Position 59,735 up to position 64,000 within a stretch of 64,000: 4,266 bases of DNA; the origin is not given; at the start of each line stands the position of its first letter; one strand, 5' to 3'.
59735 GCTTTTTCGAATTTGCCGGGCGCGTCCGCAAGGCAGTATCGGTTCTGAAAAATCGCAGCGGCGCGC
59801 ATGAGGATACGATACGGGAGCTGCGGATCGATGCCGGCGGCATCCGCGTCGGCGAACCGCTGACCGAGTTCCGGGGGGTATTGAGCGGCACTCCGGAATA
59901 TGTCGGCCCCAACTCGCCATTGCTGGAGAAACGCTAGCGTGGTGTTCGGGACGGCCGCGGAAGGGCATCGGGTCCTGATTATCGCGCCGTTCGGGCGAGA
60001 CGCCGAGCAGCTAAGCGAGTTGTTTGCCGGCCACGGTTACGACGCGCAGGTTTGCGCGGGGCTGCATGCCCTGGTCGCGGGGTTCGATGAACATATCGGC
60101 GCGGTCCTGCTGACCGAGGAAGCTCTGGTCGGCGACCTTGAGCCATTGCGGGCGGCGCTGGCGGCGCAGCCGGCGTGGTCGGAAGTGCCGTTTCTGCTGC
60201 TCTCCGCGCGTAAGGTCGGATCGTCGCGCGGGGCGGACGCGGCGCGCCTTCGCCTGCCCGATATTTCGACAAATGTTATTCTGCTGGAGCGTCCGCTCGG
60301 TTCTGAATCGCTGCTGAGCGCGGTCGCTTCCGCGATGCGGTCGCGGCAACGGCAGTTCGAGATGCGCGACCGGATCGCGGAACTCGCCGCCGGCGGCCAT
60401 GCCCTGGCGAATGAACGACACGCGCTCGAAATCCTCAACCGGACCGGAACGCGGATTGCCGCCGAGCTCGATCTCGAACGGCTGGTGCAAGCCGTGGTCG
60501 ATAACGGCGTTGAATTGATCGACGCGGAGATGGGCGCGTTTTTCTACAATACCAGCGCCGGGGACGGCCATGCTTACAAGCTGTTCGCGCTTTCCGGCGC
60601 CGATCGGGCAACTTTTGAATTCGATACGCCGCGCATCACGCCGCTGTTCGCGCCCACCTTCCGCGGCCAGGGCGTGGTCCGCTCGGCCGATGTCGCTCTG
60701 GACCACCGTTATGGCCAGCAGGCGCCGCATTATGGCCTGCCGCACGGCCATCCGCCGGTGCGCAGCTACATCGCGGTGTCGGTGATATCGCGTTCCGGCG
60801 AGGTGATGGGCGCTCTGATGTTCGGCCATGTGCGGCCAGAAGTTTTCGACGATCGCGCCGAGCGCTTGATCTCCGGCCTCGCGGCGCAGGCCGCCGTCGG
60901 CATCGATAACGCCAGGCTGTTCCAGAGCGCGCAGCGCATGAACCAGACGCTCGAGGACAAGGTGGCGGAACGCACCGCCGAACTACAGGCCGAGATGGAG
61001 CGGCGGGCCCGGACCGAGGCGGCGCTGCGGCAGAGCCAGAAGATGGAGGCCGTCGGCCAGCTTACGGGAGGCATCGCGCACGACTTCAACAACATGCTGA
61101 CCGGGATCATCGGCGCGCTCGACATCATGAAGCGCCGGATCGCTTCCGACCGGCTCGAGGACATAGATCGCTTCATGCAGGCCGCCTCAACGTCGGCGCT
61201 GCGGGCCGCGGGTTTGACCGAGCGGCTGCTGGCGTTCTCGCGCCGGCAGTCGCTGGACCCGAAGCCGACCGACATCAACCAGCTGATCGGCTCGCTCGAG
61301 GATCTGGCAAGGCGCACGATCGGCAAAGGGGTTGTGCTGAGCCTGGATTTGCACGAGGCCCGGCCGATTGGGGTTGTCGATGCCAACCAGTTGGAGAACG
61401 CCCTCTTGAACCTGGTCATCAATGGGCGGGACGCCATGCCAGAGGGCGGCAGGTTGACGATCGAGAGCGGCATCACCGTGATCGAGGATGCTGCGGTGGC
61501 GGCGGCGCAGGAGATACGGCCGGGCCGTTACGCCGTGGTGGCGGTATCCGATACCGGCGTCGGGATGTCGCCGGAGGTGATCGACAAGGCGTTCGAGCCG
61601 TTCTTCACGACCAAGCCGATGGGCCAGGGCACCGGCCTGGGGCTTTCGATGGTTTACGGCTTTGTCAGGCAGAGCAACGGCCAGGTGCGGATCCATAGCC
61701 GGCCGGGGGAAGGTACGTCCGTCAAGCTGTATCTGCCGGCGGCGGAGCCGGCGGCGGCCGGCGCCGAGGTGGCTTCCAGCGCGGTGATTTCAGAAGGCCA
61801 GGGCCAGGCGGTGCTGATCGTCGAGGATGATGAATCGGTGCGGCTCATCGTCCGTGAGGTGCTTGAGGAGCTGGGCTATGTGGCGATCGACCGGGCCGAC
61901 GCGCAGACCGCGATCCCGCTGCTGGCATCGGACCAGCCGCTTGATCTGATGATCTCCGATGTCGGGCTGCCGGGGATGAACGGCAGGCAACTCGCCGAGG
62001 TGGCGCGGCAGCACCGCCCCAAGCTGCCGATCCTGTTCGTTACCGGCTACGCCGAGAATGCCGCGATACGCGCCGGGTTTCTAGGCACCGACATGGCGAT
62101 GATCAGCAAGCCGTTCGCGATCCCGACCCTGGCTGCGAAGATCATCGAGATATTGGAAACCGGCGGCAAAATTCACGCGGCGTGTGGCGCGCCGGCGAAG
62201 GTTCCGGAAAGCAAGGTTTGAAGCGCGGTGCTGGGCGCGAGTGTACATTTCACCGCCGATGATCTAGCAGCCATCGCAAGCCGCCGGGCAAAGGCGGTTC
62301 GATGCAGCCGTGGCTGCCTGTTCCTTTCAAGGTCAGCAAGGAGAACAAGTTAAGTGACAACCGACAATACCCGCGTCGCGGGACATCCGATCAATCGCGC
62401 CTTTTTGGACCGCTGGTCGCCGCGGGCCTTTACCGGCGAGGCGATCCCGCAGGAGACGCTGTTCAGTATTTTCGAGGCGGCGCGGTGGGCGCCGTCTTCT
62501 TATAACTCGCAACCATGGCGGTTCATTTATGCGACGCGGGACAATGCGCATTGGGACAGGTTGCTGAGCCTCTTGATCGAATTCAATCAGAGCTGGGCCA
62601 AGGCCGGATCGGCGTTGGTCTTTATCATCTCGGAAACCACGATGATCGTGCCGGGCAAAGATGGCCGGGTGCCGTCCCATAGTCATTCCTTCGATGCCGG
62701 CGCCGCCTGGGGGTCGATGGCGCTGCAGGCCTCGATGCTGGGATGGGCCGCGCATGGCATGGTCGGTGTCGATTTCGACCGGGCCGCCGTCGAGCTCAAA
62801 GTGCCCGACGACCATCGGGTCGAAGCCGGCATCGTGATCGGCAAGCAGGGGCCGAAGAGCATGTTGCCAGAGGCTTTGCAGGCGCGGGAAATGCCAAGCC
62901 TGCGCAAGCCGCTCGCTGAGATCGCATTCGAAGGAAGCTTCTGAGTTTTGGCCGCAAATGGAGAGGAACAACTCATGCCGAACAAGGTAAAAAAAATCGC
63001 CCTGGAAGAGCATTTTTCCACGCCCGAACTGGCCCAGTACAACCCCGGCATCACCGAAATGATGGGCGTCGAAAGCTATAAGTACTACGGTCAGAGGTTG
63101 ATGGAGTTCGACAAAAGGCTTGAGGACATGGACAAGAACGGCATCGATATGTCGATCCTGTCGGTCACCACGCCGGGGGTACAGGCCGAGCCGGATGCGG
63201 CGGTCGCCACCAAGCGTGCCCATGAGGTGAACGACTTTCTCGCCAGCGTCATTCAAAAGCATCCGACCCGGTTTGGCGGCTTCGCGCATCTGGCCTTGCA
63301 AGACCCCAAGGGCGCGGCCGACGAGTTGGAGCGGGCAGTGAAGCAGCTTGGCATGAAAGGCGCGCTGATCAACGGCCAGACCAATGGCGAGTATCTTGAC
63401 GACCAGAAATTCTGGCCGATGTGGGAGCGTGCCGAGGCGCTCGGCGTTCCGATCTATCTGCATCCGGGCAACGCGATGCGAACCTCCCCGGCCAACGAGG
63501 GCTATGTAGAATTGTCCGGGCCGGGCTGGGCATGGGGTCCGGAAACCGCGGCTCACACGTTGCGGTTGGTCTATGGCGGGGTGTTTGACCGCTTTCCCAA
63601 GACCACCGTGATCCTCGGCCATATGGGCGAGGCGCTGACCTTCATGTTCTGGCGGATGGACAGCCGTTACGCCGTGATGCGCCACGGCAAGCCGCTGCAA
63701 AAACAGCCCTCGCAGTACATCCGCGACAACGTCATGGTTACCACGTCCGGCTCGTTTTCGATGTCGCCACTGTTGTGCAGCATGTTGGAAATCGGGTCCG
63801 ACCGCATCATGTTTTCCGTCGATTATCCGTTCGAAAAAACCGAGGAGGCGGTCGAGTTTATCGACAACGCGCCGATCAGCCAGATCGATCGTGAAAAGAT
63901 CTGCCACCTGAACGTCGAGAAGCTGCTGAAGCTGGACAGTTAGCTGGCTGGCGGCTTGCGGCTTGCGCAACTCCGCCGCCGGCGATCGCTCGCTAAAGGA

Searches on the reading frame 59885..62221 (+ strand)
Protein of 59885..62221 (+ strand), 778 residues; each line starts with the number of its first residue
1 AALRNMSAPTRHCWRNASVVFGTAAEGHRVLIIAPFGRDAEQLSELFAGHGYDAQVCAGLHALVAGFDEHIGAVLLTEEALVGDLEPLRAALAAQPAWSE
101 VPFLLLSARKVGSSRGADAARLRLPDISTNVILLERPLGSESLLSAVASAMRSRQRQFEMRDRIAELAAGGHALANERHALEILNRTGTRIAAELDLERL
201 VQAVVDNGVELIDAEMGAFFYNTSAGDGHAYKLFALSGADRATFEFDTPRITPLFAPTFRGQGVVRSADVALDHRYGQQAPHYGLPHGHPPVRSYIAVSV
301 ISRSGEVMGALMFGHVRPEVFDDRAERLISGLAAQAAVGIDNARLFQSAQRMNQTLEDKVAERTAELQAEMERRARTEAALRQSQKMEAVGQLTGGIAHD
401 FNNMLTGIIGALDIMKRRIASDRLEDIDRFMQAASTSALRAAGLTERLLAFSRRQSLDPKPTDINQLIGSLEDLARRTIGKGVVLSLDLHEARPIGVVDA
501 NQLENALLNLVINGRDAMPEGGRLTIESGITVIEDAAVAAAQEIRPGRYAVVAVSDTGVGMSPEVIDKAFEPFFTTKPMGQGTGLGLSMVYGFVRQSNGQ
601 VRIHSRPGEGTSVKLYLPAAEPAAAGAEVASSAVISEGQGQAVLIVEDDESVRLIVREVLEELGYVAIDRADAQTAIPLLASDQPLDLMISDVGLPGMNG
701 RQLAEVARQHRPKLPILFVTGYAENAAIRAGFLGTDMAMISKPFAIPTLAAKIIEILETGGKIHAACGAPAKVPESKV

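Call 9: search_protein_families(library=pfam, proteins=[window:59885-62221:+])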
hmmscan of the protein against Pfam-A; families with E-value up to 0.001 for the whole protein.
window:59885-62221:+ (778 aa): 6 families
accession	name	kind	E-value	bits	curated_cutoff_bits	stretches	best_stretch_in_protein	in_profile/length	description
PF02518.31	HATPase_c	-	4.3e-21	75.9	26.4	1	499-620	2-110/111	Histidine kinase-, DNA gyrase B-, and HSP90-like ATPase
PF00072.30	Response_reg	-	5.5e-18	65.6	30.2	1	643-753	1-110/111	Response regulator receiver domain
PF13185.12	GAF_2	-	1.6e-15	58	28.6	1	195-341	2-136/136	GAF domain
PF01590.32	GAF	-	2.2e-11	44.9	22.4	1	196-340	1-133/133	GAF domain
PF00512.31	HisKA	-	1.5e-07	31.8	26.9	1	391-456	3-65/66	His Kinase A (phospho-acceptor) domain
PF13492.12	GAF_3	-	0.00013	22.9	27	1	285-342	77-129/129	GAF domain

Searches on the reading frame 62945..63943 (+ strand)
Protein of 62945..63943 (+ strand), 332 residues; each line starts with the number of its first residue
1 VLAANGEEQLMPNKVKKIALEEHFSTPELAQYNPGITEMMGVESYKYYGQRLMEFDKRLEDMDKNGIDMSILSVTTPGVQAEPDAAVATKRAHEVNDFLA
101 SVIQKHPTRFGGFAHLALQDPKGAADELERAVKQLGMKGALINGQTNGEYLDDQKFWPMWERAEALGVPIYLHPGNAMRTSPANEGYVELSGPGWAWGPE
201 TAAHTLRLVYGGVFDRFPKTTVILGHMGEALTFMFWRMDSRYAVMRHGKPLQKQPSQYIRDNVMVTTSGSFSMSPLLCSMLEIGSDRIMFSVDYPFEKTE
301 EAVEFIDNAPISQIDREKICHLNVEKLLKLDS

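Call 9: search_protein_families(library=pfam, proteins=[window:62945-63943:+])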
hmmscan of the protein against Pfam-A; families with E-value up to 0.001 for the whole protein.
window:62945-63943:+ (332 aa): 1 family
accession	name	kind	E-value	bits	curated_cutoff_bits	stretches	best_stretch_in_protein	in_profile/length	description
PF04909.20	Amidohydro_2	-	6.1e-42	144.8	26.4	1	55-330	21-289/289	Amidohydrolase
